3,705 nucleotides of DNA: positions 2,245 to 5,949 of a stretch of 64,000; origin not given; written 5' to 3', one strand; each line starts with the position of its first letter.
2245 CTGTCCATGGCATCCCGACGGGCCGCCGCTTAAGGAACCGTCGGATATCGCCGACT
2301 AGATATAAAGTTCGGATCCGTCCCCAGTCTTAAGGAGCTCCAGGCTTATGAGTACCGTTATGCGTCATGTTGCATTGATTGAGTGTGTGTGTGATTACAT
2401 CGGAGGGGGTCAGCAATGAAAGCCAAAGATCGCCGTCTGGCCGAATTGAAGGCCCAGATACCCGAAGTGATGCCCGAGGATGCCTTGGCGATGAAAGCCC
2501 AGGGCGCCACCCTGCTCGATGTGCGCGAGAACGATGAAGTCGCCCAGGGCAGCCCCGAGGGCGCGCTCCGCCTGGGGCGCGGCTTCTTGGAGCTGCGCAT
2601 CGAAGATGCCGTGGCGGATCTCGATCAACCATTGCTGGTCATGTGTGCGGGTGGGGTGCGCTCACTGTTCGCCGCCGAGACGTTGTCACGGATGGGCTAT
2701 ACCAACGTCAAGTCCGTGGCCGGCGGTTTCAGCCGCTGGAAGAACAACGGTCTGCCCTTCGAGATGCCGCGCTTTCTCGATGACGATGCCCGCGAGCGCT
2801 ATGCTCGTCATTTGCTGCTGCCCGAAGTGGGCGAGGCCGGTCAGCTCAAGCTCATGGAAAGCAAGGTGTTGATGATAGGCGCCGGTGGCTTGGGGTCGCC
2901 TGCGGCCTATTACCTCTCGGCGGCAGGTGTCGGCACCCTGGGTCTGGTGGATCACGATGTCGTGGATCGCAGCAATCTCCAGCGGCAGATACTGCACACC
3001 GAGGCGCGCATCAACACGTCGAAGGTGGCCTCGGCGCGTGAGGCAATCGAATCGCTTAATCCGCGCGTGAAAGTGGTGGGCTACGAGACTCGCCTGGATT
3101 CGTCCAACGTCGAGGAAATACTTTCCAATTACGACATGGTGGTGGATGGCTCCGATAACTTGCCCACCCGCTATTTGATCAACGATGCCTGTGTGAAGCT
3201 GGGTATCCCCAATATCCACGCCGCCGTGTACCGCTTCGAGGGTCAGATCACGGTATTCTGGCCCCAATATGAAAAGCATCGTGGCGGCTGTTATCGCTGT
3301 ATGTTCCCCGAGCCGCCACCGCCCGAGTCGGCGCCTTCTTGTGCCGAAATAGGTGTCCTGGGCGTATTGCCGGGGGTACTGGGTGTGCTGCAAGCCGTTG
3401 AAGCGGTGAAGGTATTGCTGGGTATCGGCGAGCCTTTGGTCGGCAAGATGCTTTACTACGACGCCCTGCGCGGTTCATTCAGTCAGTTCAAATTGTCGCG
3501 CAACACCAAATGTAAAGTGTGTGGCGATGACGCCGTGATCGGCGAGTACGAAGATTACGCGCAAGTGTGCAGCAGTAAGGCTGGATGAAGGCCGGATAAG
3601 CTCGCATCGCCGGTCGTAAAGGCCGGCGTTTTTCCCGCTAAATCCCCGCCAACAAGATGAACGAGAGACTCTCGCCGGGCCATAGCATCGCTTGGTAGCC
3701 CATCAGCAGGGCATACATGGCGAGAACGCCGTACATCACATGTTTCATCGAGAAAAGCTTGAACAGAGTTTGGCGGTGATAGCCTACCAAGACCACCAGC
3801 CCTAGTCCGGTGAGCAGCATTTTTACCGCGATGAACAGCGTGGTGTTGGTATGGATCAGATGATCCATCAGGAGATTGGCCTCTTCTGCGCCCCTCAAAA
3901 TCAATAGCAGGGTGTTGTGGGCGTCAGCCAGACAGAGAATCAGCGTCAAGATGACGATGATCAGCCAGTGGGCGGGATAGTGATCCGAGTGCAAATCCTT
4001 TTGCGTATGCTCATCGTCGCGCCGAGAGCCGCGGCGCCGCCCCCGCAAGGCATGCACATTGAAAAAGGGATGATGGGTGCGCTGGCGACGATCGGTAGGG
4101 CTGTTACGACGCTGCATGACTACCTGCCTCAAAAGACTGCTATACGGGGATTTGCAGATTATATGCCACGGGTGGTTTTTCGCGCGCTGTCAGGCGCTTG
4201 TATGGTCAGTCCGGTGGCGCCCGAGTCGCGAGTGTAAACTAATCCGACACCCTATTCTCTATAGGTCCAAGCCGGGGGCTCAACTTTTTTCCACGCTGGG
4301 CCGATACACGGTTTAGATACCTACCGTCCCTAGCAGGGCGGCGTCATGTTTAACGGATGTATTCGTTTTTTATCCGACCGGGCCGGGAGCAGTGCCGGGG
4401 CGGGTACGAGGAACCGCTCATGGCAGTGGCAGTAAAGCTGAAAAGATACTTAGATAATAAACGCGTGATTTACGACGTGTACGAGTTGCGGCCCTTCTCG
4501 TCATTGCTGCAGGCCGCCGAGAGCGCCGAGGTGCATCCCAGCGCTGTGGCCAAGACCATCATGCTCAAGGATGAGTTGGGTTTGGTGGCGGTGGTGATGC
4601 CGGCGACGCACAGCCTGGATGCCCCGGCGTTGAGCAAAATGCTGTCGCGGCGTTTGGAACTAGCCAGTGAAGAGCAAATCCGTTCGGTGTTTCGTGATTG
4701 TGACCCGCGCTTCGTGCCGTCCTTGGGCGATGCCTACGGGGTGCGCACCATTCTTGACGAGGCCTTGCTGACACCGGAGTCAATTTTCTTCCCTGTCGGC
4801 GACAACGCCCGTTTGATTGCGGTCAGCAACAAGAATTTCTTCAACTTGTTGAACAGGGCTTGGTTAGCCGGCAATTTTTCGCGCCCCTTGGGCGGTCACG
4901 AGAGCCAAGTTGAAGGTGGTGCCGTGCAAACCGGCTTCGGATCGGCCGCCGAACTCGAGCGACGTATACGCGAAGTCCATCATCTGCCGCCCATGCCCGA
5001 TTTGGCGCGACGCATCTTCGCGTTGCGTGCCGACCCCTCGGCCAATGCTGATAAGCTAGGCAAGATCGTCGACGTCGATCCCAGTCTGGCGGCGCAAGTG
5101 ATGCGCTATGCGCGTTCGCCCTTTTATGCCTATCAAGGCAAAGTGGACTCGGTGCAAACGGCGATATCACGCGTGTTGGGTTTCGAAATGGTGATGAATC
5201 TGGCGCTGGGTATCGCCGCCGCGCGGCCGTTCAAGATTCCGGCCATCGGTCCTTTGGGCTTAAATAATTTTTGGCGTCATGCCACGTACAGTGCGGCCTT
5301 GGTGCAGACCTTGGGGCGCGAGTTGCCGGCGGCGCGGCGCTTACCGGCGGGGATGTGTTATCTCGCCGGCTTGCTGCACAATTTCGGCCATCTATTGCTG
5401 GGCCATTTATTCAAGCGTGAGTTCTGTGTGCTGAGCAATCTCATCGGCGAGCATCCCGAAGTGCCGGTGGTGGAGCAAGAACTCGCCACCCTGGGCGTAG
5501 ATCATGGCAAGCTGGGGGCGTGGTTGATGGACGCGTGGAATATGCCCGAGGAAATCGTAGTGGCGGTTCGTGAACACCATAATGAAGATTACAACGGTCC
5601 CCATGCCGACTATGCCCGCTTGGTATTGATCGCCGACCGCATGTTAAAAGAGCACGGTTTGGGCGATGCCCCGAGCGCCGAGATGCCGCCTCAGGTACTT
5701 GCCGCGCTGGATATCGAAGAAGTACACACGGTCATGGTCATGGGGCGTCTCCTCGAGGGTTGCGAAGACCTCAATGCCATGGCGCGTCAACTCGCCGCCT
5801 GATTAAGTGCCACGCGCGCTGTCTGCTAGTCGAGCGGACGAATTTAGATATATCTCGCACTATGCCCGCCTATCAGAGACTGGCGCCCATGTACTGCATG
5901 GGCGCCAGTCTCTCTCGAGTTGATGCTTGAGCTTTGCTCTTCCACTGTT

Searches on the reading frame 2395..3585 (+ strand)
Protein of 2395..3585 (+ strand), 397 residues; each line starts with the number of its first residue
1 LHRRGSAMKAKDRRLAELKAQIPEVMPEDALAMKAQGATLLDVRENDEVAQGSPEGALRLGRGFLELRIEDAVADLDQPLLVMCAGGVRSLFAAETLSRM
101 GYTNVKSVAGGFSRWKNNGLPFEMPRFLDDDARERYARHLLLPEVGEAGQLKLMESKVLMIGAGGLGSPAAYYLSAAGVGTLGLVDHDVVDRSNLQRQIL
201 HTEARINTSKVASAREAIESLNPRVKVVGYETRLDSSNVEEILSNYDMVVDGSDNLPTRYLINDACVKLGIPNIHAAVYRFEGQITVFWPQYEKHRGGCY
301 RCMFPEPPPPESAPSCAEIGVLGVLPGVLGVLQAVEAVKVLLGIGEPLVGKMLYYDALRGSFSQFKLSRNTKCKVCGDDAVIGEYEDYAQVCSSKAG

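Call 68: search_protein_families(library=pfam, proteins=[window:2395-3585:+], max_evalue=0.00001)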
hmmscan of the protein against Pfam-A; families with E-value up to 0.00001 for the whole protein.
window:2395-3585:+ (397 aa): 2 families
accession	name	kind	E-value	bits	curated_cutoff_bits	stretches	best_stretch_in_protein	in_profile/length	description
PF00899.27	ThiF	-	1.1e-81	274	28.1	1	136-375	1-238/238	ThiF family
PF00581.25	Rhodanese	-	4.8e-14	53.1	22.2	1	27-117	2-101/102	Rhodanese-like domain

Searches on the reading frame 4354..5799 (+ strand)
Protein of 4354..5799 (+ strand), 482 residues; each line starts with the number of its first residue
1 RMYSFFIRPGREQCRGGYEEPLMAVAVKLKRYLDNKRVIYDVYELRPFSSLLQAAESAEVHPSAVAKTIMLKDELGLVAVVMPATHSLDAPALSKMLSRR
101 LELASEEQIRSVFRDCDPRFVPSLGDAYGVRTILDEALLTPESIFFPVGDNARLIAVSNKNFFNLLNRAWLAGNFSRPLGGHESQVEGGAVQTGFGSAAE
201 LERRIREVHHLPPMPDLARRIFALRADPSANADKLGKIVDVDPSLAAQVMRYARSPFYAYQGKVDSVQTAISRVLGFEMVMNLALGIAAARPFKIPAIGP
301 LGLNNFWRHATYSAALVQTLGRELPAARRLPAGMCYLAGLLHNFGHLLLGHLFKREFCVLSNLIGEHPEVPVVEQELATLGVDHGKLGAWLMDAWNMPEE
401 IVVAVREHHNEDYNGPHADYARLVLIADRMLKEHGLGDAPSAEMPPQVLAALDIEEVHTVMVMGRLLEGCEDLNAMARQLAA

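Call 68: search_protein_families(library=pfam, proteins=[window:4354-5799:+], max_evalue=0.00001)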
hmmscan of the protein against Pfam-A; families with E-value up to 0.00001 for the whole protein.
window:4354-5799:+ (482 aa): 2 families
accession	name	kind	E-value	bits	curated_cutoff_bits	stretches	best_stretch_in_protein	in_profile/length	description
PF08668.18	HDOD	-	3.5e-45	154.3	22.9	1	211-410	1-195/196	HDOD domain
PF04073.20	tRNA_edit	-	2.8e-19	69.8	25.5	1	50-162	6-120/123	Aminoacyl-tRNA editing domain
